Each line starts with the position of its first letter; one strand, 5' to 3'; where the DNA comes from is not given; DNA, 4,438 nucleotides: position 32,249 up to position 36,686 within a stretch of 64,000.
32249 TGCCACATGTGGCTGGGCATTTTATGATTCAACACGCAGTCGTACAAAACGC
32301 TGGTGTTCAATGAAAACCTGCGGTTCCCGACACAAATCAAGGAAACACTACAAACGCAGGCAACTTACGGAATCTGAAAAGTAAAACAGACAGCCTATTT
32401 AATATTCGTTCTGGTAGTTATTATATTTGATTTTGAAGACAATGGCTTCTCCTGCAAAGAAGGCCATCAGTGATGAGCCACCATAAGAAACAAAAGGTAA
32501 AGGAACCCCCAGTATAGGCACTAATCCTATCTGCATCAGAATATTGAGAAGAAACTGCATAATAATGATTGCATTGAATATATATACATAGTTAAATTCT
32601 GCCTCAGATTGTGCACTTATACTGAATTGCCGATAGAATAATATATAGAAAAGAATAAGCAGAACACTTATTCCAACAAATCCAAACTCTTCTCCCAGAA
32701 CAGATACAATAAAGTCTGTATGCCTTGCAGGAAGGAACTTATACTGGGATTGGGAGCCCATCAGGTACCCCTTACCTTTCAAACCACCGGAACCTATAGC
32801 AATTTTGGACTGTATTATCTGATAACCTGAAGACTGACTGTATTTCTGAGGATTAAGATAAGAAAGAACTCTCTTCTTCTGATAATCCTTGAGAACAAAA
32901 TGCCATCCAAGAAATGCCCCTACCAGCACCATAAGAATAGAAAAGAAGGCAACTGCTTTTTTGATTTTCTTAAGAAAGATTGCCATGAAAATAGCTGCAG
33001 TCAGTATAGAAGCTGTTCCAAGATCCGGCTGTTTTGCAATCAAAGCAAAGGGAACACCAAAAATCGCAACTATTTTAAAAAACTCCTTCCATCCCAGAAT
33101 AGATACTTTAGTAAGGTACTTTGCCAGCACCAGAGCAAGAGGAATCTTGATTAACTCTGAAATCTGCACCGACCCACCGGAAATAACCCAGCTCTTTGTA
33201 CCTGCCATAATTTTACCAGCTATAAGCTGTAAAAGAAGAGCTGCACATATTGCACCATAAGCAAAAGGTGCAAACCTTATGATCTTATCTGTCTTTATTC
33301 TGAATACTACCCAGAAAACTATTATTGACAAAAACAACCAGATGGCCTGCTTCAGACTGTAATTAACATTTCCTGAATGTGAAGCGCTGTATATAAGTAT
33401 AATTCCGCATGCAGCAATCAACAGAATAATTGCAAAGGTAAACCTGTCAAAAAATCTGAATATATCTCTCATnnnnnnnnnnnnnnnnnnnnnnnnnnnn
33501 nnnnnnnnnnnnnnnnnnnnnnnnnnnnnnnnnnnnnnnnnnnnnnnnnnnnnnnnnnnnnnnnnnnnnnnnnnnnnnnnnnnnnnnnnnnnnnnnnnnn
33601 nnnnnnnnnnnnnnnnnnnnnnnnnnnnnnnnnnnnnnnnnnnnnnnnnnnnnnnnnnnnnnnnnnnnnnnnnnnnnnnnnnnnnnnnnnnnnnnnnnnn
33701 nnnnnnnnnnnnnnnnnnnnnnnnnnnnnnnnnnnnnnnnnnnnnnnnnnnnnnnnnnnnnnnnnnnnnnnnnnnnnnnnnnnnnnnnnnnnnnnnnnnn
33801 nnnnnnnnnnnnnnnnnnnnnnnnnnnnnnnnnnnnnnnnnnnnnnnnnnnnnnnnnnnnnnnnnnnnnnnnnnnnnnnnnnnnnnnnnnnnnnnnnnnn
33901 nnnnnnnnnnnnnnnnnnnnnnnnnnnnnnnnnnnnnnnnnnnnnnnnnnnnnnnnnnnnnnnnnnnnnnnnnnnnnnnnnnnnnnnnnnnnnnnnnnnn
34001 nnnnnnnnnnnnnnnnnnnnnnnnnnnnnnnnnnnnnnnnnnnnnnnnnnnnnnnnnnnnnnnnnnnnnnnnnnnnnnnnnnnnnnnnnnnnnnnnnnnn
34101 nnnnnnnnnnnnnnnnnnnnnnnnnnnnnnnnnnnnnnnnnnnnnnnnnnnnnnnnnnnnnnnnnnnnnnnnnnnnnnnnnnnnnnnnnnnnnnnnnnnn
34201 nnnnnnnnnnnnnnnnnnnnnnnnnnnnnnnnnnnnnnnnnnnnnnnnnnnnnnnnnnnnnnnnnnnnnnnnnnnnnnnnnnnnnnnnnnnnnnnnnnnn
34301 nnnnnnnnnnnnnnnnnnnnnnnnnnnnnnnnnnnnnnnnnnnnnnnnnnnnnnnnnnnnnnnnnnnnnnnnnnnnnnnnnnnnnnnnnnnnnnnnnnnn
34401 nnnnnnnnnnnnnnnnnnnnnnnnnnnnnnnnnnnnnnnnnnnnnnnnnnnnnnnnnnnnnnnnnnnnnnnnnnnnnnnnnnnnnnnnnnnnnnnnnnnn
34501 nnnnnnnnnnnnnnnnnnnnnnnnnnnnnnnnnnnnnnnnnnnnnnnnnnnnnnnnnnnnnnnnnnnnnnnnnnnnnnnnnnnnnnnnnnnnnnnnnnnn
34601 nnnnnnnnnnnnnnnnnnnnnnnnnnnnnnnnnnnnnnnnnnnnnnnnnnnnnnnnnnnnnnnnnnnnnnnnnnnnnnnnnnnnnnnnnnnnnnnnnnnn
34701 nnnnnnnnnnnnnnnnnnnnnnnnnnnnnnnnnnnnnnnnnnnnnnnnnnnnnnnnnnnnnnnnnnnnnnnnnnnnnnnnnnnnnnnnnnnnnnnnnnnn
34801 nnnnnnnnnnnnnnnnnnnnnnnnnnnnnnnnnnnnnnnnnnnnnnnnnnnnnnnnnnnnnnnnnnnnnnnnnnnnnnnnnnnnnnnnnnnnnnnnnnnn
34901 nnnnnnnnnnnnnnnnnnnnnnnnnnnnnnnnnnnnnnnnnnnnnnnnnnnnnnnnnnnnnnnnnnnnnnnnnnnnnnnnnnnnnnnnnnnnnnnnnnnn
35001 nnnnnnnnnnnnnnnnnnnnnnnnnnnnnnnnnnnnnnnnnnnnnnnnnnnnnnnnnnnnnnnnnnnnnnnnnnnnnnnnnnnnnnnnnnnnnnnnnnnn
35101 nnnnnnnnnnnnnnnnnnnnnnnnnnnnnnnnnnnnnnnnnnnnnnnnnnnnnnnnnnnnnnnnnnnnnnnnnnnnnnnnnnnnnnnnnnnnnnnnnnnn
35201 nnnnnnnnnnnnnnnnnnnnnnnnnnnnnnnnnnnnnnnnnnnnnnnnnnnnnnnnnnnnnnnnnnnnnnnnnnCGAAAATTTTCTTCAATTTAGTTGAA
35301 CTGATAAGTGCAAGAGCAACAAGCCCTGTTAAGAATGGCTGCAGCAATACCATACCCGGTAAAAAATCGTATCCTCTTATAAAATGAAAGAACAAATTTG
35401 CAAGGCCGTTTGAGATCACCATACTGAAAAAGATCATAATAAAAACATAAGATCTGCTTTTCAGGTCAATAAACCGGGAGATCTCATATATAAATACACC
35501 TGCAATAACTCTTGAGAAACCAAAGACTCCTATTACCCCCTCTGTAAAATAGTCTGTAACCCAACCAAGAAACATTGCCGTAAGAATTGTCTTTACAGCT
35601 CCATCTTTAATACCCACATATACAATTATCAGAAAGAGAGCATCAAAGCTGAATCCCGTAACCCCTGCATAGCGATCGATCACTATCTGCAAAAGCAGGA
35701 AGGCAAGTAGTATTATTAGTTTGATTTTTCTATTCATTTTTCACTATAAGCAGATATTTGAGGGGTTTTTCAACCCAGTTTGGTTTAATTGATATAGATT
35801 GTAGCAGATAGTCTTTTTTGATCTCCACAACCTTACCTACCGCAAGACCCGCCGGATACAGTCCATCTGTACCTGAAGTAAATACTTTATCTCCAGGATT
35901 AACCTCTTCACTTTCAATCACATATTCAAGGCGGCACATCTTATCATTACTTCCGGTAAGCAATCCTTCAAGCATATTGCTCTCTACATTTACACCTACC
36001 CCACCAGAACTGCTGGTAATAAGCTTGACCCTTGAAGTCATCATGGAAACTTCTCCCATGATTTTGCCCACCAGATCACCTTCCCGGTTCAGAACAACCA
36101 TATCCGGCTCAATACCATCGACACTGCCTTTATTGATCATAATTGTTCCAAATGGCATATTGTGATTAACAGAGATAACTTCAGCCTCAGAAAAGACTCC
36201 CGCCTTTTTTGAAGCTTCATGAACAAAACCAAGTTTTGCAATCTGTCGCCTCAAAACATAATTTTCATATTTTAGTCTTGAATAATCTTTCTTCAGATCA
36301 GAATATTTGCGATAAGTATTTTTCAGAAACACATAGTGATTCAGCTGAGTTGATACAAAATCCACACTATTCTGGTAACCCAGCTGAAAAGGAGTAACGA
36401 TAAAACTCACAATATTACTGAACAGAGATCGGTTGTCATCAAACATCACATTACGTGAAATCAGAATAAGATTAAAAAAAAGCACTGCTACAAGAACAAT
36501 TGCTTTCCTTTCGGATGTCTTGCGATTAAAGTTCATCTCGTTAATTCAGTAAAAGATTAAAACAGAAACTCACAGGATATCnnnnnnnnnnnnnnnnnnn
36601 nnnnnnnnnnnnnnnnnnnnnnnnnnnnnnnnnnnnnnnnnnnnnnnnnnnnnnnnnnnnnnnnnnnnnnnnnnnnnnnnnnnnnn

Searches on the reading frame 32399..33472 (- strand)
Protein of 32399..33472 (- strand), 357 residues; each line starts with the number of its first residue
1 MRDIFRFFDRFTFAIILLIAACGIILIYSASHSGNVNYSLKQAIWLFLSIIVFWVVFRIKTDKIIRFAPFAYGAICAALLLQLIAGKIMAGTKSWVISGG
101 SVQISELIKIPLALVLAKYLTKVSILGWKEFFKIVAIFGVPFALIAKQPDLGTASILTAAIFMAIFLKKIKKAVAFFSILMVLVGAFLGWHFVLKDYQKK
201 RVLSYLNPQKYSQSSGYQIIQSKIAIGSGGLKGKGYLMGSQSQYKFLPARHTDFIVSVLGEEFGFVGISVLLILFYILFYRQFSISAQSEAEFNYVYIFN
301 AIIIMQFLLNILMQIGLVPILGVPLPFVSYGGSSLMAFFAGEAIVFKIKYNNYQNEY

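Call 90: search_protein_families(library=pfam, max_evalue=0.0001, proteins=[window:32399-33472:-])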
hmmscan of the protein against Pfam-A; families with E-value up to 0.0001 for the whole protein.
window:32399-33472:- (357 aa): 1 family
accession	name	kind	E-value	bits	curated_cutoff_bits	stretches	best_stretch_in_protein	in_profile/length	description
PF01098.24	FTSW_RODA_SPOVE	-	1.6e-79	267.9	26.4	1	12-352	4-354/356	Cell cycle protein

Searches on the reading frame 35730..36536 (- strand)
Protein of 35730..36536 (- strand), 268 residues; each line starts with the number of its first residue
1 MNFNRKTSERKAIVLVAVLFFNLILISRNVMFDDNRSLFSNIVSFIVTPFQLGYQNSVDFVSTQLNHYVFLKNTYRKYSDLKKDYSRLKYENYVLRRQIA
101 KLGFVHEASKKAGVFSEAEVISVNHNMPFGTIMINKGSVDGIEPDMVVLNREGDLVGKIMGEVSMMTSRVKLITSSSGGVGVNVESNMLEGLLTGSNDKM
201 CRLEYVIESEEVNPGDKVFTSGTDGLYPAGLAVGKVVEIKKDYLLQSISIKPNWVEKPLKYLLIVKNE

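Call 90: search_protein_families(library=pfam, max_evalue=0.0001, proteins=[window:35730-36536:-])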
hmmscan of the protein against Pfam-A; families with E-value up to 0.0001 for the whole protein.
window:35730-36536:- (268 aa): 1 family
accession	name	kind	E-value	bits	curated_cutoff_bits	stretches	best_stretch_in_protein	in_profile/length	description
PF04085.20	MreC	-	3.1e-33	115.1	28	1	120-266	1-147/147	Rod shape-determining protein MreC, barrel core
